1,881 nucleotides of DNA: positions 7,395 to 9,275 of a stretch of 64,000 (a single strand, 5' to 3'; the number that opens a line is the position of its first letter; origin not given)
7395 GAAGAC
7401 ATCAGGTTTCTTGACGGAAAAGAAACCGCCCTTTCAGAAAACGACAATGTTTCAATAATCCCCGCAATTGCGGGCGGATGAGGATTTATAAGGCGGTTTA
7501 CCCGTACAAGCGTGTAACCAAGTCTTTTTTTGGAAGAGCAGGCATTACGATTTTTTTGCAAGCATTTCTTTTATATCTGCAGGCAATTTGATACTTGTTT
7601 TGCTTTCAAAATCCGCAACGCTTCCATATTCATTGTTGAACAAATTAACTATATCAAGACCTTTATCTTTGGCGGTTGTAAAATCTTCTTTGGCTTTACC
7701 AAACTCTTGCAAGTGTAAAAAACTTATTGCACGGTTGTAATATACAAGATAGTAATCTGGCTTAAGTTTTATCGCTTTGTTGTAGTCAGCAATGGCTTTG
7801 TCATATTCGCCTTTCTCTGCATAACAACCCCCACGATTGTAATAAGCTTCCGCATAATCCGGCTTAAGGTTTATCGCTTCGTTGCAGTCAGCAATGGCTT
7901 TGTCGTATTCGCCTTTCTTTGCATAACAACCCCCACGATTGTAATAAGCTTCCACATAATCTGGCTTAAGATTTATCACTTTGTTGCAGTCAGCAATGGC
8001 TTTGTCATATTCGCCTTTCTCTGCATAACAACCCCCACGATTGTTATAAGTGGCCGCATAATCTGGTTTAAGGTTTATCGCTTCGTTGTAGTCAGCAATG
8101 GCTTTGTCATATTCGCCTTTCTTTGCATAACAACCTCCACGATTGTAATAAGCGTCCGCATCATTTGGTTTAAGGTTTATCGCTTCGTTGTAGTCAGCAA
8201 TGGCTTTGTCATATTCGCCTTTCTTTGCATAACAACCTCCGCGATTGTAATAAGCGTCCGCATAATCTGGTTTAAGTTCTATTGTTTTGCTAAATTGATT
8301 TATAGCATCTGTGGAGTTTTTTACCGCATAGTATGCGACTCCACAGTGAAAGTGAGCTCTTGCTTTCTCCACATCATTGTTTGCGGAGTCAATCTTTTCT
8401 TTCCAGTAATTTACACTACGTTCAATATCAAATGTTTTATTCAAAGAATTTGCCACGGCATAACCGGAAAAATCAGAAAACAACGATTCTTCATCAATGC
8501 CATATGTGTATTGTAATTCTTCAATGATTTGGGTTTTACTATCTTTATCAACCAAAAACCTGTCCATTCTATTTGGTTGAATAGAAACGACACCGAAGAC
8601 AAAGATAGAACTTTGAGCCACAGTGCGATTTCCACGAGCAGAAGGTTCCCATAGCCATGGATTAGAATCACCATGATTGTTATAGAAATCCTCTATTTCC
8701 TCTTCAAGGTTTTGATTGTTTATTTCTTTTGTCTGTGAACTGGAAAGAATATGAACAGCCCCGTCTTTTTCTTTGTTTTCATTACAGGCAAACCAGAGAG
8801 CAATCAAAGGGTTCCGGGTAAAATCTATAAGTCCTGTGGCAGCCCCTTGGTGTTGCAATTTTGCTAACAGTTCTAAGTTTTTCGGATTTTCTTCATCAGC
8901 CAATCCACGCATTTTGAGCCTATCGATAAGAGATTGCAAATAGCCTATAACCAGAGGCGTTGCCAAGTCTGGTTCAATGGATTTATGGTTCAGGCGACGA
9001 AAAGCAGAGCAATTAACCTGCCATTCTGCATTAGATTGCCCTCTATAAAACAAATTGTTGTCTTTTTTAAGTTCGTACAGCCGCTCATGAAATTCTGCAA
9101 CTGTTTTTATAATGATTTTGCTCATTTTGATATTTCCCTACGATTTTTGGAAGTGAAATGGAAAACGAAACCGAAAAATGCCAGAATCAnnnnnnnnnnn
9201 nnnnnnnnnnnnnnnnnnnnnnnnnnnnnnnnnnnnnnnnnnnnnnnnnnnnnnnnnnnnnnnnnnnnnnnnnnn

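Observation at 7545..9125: AT-rich FRG-domain::TPR fusion gene wedged between thrC-moaD and the heat-shock operon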

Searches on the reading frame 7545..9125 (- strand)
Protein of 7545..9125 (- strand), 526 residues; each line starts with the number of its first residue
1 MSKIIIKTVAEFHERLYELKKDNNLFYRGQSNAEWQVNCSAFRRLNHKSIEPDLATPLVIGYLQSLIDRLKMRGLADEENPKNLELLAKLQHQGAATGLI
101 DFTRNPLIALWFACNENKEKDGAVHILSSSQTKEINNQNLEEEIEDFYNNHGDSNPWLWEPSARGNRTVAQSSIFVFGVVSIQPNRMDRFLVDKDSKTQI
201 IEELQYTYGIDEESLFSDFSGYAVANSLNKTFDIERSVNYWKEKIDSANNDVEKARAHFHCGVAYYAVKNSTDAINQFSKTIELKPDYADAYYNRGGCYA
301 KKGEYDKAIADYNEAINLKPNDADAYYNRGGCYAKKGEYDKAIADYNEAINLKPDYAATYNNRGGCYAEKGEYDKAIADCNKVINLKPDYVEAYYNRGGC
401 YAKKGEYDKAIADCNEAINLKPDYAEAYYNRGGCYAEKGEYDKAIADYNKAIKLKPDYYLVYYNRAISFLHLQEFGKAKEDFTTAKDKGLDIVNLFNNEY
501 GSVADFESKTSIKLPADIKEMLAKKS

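Call 3: search_protein_families(library=pfam, proteins=[window:7545-9125:-], max_evalue=0.01)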
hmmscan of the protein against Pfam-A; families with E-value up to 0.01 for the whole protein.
window:7545-9125:- (526 aa): 28 families (the best 25 are shown)
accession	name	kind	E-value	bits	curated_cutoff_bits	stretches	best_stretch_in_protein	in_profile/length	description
PF00515.34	TPR_1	-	8.9e-63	206.2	27.8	6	425-458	1-34/34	Tetratricopeptide repeat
PF13414.12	TPR_11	-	6.9e-57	189.3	26.8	6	299-337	4-42/42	TPR repeat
PF07719.23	TPR_2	-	3.3e-51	167.6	27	5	425-458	1-34/34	Tetratricopeptide repeat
PF13181.12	TPR_8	-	4.5e-42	139.1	25.7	5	425-458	1-34/34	Tetratricopeptide repeat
PF13431.12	TPR_17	-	8.9e-37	122.7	24.4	6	312-344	2-34/34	Tetratricopeptide repeat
PF13432.12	TPR_16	-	1.4e-33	115.3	32.7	5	264-323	6-65/65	Tetratricopeptide repeat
PF13371.12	TPR_9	-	1.2e-29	102.6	35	5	298-355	4-61/73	Tetratricopeptide repeat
PF13424.12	TPR_12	-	3.3e-29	101.3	30.1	3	392-455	4-75/77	Tetratricopeptide repeat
PF14559.12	TPR_19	-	8.2e-23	81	25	5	369-426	3-60/68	Tetratricopeptide repeat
PF13174.12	TPR_6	-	1.2e-19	70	26.3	2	426-456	1-31/33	Tetratricopeptide repeat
PF13428.12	TPR_14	-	4.5e-17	61.3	23.5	2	426-466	2-42/44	Tetratricopeptide repeat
PF08867.16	FRG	-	5.5e-17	62.9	25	1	24-121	2-93/94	FRG domain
PF24575.1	TPR_Slam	-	7e-10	39.7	35.2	0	429-482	51-104/104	Surface lipoprotein assembly modifier, N-terminal TPR repeats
PF12895.13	ANAPC3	-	2.7e-09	37.6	27.2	2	273-344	7-77/82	Anaphase-promoting complex, cyclosome, subunit 3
PF01239.28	PPTA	-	7.6e-09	35.2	29.5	0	407-435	1-29/32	Protein prenyltransferase alpha subunit repeat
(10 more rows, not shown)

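Call 4: search_protein_families(library=padloc, proteins=[window:7545-9125:-], max_evalue=1)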
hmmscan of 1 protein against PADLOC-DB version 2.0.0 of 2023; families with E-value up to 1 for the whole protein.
window:7545-9125:- (526 aa): 19 families
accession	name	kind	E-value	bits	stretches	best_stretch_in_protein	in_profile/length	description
PDLC04938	PDC-S15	-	2.8e-32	110.2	1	1-223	40-263/276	-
PDLC04936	PDC-S15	-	2e-26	91.1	2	6-134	24-146/300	-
PDLC04933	PDC-S15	-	1.1e-25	88.7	2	5-135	8-130/286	-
PDLC04937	PDC-S15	-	3.5e-21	74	1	4-224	15-242/254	-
PDLC04927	PDC-S15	-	4.3e-21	73.3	2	3-123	12-125/422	-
PDLC04931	PDC-S15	-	2.2e-17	61.7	1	7-224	43-266/282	-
PDLC04926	PDC-S15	-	3.2e-17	60.5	2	20-140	29-143/300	-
PDLC04934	PDC-S15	-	2.3e-14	51.3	1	19-179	55-205/416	-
PDLC04930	PDC-S15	-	3.5e-12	44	1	2-119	2-117/380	-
PDLC04932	PDC-S15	-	3.9e-10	37.6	1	7-126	22-151/324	-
PDLC04939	PDC-S15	-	1.5e-09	35.2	2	22-141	29-136/487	-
PDLC04929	PDC-S15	-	7.5e-09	33.9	1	82-130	90-144/308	-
PDLC02907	TPR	-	2.8e-08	30.8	3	198-328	568-686/864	-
PDLC04940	PDC-S15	-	4e-06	24.6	1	16-127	48-158/280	-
PDLC04935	PDC-S15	-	1e-05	22.6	1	23-119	137-228/535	-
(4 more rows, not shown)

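Call 5: search_protein_families(library=ncbifam, proteins=[window:7545-9125:-], max_evalue=0.1)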
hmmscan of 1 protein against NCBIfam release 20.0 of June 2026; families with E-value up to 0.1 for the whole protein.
window:7545-9125:- (526 aa): 41 families (the best 25 are shown)
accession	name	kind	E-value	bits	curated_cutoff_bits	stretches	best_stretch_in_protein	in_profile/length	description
NF040959.1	MamA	equivalog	4.7e-42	143.7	200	2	227-362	46-178/204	magnetosome protein MamA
TIGR00990.1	3a0801s09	subfamily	3.9e-39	134.8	757.25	4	235-360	311-436/615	mitochondrial import receptor subunit TOM70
NF047558.1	TPR_END_plus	domain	1.5e-32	111.3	32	5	393-426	1-34/56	TPR end-of-group domain-containing protein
NF008391.2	PRK11189.1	equivalog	1.1e-28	100.6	250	3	323-413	65-155/297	lipoprotein NlpI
TIGR02521.1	type_IV_pilW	equivalog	2.3e-26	92.8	154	3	247-411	23-189/234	type IV pilus biogenesis/stability protein PilW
TIGR02917.1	PEP_TPR_lipo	equivalog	7.7e-25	86.9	312.2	2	260-396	368-504/899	XrtA/PEP-CTERM system TPR-repeat protein PrsT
TIGR02552.1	LcrH_SycD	equivalog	2.6e-22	79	104.8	4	295-355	58-118/136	SycD/LcrH family type III secretion system chaperone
NF033762.1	social_mot_Tgl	equivalog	7.8e-22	77.8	225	2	243-411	53-224/252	social motility TPR repeat lipoprotein Tgl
NF033758.1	gliding_GltE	equivalog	7.6e-20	71.3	225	3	243-388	215-356/411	adventurous gliding motility TPR repeat lipoprotein GltE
NF047507.1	TPR_BatC_Lepto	exception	3.4e-17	62.6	175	4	293-362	62-135/214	TPR repeat-containing protein BatC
NF002725.1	PRK02603.1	equivalog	3.6e-16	59.7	143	3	291-376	37-125/173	photosystem I assembly protein Ycf3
NF052312.1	T9SS_PorW_SprE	equivalog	2.6e-15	56.1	250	3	366-462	150-253/716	type IX secretion system periplasmic lipoprotein PorW/SprE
NF007302.0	PRK09782.1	equivalog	9.8e-14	50.3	1223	2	371-467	593-688/990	phage receptor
NF033920.0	C39_PA2778_fam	equivalog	8.8e-12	45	150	4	302-387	169-254/255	PA2778 family cysteine peptidase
NF047371.1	FlcA_CTERM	equivalog_domain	1e-11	44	300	2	243-354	399-504/646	periplasmic flagellar collar protein FlcA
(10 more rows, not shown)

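Call 17: find_encoding_contigs(protein=window:7545-9125:-, flank=10000, max_places=6)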
Protein window:7545-9125:- (526 aa): 5 contigs read that carry it; 1 place shown.
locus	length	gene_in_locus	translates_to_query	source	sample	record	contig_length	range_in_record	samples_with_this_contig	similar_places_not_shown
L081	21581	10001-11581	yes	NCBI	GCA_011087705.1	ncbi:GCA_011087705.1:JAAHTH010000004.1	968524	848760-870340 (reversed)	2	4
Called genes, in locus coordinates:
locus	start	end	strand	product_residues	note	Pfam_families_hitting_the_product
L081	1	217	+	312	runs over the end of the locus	PF00056:Ldh_1_N, PF02866:Ldh_1_C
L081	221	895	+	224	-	-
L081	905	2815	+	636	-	PF00890:FAD_binding_2, PF01266:DAO (weak), PF07992:Pyr_redox_2 (faint), PF02910:Succ_DH_flav_C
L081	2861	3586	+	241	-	PF13085:Fer2_3, PF13187:Fer4_9 (faint), PF00037:Fer4 (weak), PF13183:Fer4_8, PF13237:Fer4_10, PF12838:Fer4_7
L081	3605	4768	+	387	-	PF01071:GARS_A (faint), PF08442:ATP-grasp_2, PF13549:ATP-grasp_5, PF24948:Citrate_synth_N, PF00549:Ligase_CoA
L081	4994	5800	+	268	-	PF04542:Sigma70_r2, PF04545:Sigma70_r4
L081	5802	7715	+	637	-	PF00012:HSP70, PF06723:MreB_Mbl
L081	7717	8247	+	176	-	PF25084:LbH_EIF2B (weak), PF21711:DCTN5 (weak), PF25087:GMPPB_C (faint), PF00132:Hexapep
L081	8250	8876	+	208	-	PF01025:GrpE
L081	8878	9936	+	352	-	PF00226:DnaJ, PF01556:DnaJ_C, PF00684:DnaJ_CXXCXGXG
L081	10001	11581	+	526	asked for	PF08867:FRG, PF13432:TPR_16, PF00515:TPR_1, PF07719:TPR_2, PF13181:TPR_8, PF13371:TPR_9, PF13414:TPR_11, PF13424:TPR_12, +42 more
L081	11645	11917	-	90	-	PF02597:ThiS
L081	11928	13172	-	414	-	PF05810:NinF (faint), PF00291:PALP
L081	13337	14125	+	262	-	PF00753:Lactamase_B, PF16123:HAGH_C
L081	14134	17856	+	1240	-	PF02574:S-methyl_trans, PF00809:Pterin_bind, PF02607:B12-binding_2, PF02310:B12-binding, PF02965:Met_synt_B12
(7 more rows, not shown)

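Call 19: list_cluster_members(proteins=[window:7545-9125:-, window:9190-10248:-, window:5954-7198:+, window:11411-13324:-])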
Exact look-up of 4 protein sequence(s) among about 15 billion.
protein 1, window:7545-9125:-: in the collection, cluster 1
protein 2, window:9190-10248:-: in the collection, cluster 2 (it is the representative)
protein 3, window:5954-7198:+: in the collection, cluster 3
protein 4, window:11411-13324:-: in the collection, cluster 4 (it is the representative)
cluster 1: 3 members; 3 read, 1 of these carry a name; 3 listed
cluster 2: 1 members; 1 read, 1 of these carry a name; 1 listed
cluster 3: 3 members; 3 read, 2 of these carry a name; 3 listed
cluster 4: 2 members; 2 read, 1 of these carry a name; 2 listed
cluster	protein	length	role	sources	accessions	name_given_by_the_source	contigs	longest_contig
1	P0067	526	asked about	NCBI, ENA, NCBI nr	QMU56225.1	MAG: tetratricopeptide repeat protein [Candidatus Mycalebacterium zealandia]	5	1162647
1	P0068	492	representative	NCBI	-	-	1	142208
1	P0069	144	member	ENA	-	-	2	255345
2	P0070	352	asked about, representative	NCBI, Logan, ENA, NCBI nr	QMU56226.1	MAG: molecular chaperone DnaJ [Candidatus Mycalebacterium zealandia]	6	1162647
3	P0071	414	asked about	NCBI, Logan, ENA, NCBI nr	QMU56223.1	MAG: threonine synthase [Candidatus Mycalebacterium zealandia]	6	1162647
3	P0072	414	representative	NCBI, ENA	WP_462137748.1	threonine synthase [Candidatus Mycalebacterium sp.]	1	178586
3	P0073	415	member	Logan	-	-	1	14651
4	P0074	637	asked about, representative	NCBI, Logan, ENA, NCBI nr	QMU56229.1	MAG: molecular chaperone DnaK [Candidatus Mycalebacterium zealandia]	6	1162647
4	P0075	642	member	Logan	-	-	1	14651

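Call 20: find_encoding_contigs(protein=P0072, flank=10000, max_places=4)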
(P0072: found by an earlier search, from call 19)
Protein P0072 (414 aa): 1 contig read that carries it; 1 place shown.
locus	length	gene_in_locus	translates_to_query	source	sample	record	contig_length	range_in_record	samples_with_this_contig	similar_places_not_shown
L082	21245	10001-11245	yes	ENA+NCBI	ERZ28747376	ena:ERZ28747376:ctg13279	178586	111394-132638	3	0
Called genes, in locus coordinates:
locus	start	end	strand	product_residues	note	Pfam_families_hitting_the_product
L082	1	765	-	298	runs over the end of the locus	PF28598:PDH_E1_N, PF00456:Transketolase_N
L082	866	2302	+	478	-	PF00890:FAD_binding_2 (weak), PF01134:GIDA (faint), PF01266:DAO (faint), PF03486:HI0933_like (faint), PF07992:Pyr_redox_2, PF12831:FAD_oxidored (faint), PF00070:Pyr_redox, PF02852:Pyr_redox_dim, +2 more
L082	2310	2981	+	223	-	PF21948:LplA-B_cat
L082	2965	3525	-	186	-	-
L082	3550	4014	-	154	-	PF05656:DUF805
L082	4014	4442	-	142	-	PF00892:EamA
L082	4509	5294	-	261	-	-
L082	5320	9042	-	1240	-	PF02574:S-methyl_trans, PF00809:Pterin_bind, PF02607:B12-binding_2, PF02310:B12-binding, PF02965:Met_synt_B12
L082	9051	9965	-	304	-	PF00753:Lactamase_B, PF16123:HAGH_C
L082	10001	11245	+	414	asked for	PF05810:NinF (weak), PF00291:PALP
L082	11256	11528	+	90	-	PF02597:ThiS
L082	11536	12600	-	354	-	PF00226:DnaJ, PF01556:DnaJ_C, PF00684:DnaJ_CXXCXGXG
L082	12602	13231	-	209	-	PF01025:GrpE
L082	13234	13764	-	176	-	PF25084:LbH_EIF2B (weak), PF00132:Hexapep (weak)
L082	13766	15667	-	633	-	PF00012:HSP70, PF06723:MreB_Mbl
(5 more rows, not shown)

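Call 21: find_encoding_contigs(protein=P0073, flank=10000, max_places=4)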
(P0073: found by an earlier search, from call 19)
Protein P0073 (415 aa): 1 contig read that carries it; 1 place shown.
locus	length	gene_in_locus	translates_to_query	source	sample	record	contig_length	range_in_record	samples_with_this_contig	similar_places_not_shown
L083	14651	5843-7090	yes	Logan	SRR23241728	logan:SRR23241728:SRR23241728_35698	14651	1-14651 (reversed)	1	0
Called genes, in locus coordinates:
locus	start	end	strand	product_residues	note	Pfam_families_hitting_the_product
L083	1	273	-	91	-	?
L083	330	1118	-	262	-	-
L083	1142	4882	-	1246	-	PF02574:S-methyl_trans, PF00809:Pterin_bind, PF02607:B12-binding_2, PF02310:B12-binding, PF02965:Met_synt_B12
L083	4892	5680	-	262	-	PF00753:Lactamase_B, PF16123:HAGH_C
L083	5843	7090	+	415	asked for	PF05810:NinF (weak), PF00291:PALP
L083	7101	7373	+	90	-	PF02597:ThiS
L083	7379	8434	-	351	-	PF00226:DnaJ, PF01556:DnaJ_C, PF00684:DnaJ_CXXCXGXG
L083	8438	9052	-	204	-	PF01025:GrpE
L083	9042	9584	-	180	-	PF25084:LbH_EIF2B (weak), PF25087:GMPPB_C (faint), PF00132:Hexapep (weak)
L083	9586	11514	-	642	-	PF00012:HSP70, PF06723:MreB_Mbl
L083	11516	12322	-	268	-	PF04542:Sigma70_r2, PF04545:Sigma70_r4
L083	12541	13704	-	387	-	PF01071:GARS_A (weak), PF08442:ATP-grasp_2, PF13549:ATP-grasp_5, PF24948:Citrate_synth_N, PF00549:Ligase_CoA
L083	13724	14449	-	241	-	PF13085:Fer2_3, PF13187:Fer4_9 (faint), PF00037:Fer4 (weak), PF13183:Fer4_8, PF13237:Fer4_10 (weak), PF12838:Fer4_7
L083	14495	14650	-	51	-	?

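Call 22: find_encoding_contigs(protein=P0068, flank=10000, max_places=4)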
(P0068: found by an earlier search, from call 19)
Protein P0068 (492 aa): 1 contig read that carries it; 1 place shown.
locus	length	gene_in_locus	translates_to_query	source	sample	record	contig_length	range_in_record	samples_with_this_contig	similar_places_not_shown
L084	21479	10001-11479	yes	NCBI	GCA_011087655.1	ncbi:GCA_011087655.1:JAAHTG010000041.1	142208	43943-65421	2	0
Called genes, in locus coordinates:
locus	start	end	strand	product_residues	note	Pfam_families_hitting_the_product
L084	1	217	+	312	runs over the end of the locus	PF00056:Ldh_1_N, PF02866:Ldh_1_C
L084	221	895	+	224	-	-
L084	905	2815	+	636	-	PF00890:FAD_binding_2, PF01266:DAO (weak), PF07992:Pyr_redox_2 (faint), PF02910:Succ_DH_flav_C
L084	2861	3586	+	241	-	PF13085:Fer2_3, PF13187:Fer4_9 (faint), PF00037:Fer4 (weak), PF13183:Fer4_8, PF13237:Fer4_10, PF12838:Fer4_7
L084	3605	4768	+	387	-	PF01071:GARS_A (faint), PF08442:ATP-grasp_2, PF13549:ATP-grasp_5, PF24948:Citrate_synth_N, PF00549:Ligase_CoA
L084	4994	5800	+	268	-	PF04542:Sigma70_r2, PF04545:Sigma70_r4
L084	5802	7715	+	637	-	PF00012:HSP70, PF06723:MreB_Mbl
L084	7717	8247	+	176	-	PF25084:LbH_EIF2B (weak), PF21711:DCTN5 (weak), PF25087:GMPPB_C (faint), PF00132:Hexapep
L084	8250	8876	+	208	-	PF01025:GrpE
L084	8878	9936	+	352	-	PF00226:DnaJ, PF01556:DnaJ_C, PF00684:DnaJ_CXXCXGXG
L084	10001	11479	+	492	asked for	PF08867:FRG, PF13432:TPR_16, PF00515:TPR_1, PF07719:TPR_2, PF13181:TPR_8, PF13424:TPR_12, PF13414:TPR_11, PF00515:TPR_1, +30 more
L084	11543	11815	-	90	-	PF02597:ThiS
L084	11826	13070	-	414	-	PF05810:NinF (faint), PF00291:PALP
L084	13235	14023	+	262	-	PF00753:Lactamase_B, PF16123:HAGH_C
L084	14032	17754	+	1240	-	PF02574:S-methyl_trans, PF00809:Pterin_bind, PF02607:B12-binding_2, PF02310:B12-binding, PF02965:Met_synt_B12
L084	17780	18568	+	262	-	-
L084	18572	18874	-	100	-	-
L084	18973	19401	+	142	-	PF00892:EamA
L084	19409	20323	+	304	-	-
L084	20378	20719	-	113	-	PF01934:HepT-like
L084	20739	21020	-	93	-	PF01909:NTP_transf_2, PF18765:Polbeta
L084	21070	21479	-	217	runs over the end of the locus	PF21948:LplA-B_cat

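Call 90: predict_structure(alignment_id=A7)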
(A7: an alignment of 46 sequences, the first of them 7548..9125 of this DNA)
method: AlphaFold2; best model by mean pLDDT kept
length: 526 residues; sequences in the alignment: 46
mean_pLDDT: 91.3   pTM: 0.84
mean pLDDT of the five models: 91.3, 89.8, 89.4, 89.4, 89.4
residues with pLDDT >= 90: 393; 70-90: 99; 50-70: 34; < 50: 0
segments of 3 or more residues with pLDDT < 50: none
pLDDT, mean of each block of 10 residues (from residue 1): 86 92 90 94 78 87 86 72 86 87 96 94 96 84 84 79 73 91 93 98 93 71 63 82 94 96 92 98 98 98 98 98 98 98 98 97 98 98 97 97 98 98 97 97 98 95 96 96 95 93 94 95 78
secondary structure, 60 per line:
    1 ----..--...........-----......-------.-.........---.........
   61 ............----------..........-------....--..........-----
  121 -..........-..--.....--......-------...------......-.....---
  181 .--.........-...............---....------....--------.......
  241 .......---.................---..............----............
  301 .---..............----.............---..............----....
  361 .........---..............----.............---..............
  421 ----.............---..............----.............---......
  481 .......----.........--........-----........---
elements in order: H9-19 E25-30 H40-48 H52-72 H83-92 E100-103 H106-115 E122-128 H137-141 H144-149 E157-159 H166-171 E173-177 E187-192 H194-208 H212-215 H222-225 H234-247 H251-267 H271-284 H289-301 H305-318 H323-335 H339-352 H357-369 H373-386 H391-403 H407-420 H425-437 H441-454 H459-471 H475-487 H492-500 H503-510 H516-523
